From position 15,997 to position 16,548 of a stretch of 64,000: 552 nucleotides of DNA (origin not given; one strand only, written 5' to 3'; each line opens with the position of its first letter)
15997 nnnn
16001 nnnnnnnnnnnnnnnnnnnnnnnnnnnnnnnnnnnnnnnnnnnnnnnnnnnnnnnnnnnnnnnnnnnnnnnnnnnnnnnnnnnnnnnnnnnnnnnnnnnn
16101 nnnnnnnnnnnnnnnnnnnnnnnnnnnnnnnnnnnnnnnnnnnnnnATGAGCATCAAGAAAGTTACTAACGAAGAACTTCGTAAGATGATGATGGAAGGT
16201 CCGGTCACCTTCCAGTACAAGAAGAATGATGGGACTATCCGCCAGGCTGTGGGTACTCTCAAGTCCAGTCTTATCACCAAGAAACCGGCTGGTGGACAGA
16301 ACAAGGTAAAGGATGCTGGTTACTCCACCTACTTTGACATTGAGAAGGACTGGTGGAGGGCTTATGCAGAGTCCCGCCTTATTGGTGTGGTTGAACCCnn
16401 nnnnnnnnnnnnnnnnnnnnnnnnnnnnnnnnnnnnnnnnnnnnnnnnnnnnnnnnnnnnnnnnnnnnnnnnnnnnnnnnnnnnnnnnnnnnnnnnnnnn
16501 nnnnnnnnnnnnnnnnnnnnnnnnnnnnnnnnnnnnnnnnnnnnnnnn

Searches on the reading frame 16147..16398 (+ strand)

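Call 78: search_protein_families(library=pfam, proteins=[window:16147-16398:+], max_evalue=0.01)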
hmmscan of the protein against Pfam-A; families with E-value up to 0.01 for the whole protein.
window:16147-16398:+ (84 aa): 1 family
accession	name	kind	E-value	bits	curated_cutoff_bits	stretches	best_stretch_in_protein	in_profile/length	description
PF10902.13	WYL_2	-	1.3e-18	67.5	26.7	1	9-78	2-73/74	WYL_2, Sm-like SH3 beta-barrel fold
